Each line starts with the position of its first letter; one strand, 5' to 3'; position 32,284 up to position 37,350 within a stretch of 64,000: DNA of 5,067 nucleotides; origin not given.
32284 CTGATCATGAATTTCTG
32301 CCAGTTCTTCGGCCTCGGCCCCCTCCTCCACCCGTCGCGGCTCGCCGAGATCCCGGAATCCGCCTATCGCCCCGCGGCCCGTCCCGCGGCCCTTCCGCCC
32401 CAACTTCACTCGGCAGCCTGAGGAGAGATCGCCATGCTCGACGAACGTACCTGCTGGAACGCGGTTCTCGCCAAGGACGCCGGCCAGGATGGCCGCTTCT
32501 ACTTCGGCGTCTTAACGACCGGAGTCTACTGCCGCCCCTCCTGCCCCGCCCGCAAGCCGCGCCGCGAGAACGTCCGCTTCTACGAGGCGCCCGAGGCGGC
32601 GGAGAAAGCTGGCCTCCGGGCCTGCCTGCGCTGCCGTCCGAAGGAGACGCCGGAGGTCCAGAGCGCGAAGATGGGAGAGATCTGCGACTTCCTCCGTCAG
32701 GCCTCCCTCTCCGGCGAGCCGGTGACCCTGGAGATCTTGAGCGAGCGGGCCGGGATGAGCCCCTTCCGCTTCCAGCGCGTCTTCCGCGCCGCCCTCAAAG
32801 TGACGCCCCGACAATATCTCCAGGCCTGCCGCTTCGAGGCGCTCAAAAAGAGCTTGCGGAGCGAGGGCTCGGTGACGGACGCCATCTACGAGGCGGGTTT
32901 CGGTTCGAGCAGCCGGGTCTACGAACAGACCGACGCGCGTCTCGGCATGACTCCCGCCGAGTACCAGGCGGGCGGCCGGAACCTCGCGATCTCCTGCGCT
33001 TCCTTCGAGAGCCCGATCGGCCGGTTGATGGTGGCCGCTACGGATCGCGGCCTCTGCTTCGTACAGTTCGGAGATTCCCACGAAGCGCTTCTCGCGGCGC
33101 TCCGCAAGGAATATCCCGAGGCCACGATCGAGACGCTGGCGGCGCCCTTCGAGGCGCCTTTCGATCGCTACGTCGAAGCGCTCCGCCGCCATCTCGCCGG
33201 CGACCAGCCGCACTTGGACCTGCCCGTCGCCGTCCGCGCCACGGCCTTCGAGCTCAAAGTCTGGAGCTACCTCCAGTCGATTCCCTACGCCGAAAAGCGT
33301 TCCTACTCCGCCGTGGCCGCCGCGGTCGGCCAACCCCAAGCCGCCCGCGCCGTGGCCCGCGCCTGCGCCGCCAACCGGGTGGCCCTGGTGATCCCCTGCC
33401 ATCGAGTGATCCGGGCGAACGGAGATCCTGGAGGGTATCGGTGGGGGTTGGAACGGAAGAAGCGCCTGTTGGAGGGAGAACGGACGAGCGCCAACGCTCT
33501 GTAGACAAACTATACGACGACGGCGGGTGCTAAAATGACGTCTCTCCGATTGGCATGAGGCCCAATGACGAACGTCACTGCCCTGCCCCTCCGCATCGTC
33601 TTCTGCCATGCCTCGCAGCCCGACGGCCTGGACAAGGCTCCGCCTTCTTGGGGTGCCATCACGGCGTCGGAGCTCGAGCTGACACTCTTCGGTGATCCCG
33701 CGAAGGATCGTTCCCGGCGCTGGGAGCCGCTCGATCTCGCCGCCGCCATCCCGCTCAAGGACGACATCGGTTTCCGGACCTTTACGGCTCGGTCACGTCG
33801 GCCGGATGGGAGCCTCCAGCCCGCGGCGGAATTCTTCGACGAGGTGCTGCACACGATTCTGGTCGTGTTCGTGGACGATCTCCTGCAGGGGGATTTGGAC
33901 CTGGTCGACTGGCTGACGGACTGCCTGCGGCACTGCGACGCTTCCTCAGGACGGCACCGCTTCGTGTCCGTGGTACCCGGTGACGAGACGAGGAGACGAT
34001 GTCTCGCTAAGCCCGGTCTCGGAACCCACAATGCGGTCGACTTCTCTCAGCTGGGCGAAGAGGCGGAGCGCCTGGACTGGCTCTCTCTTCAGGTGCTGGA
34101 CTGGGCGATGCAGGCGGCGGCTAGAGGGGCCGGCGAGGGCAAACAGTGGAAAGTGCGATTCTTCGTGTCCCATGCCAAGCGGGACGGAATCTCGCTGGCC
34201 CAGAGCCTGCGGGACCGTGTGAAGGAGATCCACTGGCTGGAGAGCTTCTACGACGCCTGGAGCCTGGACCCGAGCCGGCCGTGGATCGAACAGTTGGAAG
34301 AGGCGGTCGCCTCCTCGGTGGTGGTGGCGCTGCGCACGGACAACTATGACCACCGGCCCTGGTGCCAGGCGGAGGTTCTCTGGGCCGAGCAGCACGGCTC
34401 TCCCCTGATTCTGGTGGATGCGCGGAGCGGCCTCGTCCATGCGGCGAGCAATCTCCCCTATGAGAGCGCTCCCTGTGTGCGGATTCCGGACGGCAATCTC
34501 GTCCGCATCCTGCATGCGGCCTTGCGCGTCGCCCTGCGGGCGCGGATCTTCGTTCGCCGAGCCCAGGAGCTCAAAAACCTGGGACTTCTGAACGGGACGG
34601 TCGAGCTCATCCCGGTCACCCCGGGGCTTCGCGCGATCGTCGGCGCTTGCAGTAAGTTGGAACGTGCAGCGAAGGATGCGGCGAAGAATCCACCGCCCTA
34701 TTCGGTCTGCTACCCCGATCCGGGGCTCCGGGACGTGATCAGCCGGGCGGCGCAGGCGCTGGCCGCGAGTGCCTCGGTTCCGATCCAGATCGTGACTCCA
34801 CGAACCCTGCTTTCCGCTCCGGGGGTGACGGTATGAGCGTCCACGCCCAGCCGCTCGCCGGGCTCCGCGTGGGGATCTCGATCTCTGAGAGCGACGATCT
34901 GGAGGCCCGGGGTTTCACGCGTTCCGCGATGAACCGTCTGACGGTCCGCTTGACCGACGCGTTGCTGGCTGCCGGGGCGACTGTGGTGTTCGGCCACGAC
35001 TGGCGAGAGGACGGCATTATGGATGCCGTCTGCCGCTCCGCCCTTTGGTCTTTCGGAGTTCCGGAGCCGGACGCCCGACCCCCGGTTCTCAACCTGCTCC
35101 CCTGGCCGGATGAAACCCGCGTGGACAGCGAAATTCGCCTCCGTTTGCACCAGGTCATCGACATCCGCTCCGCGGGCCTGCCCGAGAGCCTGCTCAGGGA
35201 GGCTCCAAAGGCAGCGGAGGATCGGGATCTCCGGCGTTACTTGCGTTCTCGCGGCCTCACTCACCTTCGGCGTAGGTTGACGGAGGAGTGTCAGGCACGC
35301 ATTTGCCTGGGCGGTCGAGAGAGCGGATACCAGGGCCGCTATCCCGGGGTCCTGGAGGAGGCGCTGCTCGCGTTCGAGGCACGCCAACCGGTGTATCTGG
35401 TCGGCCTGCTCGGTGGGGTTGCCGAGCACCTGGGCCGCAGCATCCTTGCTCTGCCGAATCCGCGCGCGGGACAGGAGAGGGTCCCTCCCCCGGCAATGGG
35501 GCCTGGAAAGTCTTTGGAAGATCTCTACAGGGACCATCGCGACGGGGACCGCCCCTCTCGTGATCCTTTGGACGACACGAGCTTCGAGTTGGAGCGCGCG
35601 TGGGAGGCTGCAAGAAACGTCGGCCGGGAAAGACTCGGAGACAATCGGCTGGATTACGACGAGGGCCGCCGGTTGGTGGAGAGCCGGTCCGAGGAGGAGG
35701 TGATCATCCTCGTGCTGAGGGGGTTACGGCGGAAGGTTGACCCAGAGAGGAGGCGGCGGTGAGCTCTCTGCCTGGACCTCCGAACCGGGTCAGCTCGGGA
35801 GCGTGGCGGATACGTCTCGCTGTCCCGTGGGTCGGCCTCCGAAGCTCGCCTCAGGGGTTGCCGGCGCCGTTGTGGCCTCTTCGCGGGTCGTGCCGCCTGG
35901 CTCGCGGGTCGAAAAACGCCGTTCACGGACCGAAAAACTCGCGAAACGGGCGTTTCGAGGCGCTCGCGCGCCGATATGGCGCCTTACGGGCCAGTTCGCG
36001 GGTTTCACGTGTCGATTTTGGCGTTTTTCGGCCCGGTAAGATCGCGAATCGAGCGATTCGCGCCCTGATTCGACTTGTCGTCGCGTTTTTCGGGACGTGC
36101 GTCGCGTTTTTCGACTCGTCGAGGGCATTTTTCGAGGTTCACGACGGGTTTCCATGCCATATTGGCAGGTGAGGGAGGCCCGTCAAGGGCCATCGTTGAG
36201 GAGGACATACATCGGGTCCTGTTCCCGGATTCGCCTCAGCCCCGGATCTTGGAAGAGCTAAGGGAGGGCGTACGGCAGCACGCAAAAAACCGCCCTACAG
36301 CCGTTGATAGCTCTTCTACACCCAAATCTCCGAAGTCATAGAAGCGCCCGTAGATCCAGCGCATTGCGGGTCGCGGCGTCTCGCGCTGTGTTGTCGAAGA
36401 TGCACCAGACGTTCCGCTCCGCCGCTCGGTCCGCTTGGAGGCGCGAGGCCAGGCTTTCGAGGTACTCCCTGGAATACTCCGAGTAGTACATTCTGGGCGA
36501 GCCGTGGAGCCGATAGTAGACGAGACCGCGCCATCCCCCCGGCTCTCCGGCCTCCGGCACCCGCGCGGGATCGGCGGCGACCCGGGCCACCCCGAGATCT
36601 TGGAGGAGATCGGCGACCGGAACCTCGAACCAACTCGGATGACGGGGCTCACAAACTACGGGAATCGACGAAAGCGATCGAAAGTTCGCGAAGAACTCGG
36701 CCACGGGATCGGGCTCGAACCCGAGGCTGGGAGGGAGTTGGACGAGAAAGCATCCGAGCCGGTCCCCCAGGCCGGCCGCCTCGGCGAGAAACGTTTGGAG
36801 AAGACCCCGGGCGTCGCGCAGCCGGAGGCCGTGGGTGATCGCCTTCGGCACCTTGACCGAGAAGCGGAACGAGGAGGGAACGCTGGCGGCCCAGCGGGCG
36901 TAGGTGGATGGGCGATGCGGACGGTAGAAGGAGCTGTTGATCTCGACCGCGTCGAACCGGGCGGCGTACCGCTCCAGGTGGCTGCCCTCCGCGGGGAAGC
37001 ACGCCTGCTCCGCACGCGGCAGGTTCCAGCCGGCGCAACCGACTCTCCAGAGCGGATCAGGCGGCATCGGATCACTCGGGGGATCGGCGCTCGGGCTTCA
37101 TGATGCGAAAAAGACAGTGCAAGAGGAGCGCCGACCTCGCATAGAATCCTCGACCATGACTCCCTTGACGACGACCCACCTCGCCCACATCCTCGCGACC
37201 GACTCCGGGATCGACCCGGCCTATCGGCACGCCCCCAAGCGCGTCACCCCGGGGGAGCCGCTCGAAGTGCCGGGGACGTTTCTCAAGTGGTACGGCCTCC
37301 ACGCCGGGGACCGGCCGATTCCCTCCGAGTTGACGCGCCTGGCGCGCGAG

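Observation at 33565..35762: Two-gene TIR-domain plus SLOG/LOG-like module (Thoeris-like logic without a recognisable effector) next to ada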

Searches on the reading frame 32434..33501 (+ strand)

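Call 3: search_protein_families(library=pfam, proteins=[window:32434-33501:+], max_evalue=1)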
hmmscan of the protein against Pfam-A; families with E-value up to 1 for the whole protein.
window:32434-33501:+ (356 aa): 5 families
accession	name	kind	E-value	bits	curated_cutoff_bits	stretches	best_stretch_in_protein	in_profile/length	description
PF01035.26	DNA_binding_1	-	2.4e-30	104.6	27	1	272-350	2-80/81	6-O-methylguanine DNA methyltransferase, DNA binding domain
PF02805.21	Ada_Zn_binding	-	3.4e-30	104.3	23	1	6-69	1-64/65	Metal binding domain of Ada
PF12833.13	HTH_18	-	2.4e-18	66.6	33.6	1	102-179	1-79/80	Helix-turn-helix domain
PF00165.29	HTH_AraC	-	9.2e-14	51.6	26.6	2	96-130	8-42/42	Bacterial regulatory helix-turn-helix proteins, AraC family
PF02870.21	Methyltransf_1N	-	1.1e-08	35.9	21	1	188-266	3-70/71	6-O-methylguanine DNA methyltransferase, ribonuclease-like domain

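Call 86: search_protein_families(library=pfam, proteins=[L087:8142-8477:+, L087:8518-9513:-], max_evalue=0.01)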
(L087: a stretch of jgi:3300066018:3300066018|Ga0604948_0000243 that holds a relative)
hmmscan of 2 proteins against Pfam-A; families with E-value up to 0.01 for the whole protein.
L087:8142-8477:+ (112 aa): 0 families

L087:8518-9513:- (331 aa): 2 families
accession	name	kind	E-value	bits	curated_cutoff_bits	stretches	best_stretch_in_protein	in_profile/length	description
PF14261.11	DUF4351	-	0.0018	18.7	25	1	265-318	6-55/59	Domain of unknown function (DUF4351)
PF09811.14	Yae1_N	-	0.0025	17.9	27.5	1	236-266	7-37/39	Essential protein Yae1, N terminal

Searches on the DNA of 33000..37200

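Call 67: search_rna_families(source=window, start=33000, end=37200, threshold=evalue, max_evalue=1)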
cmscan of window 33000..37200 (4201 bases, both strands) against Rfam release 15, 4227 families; matches with E-value up to 1: 0.
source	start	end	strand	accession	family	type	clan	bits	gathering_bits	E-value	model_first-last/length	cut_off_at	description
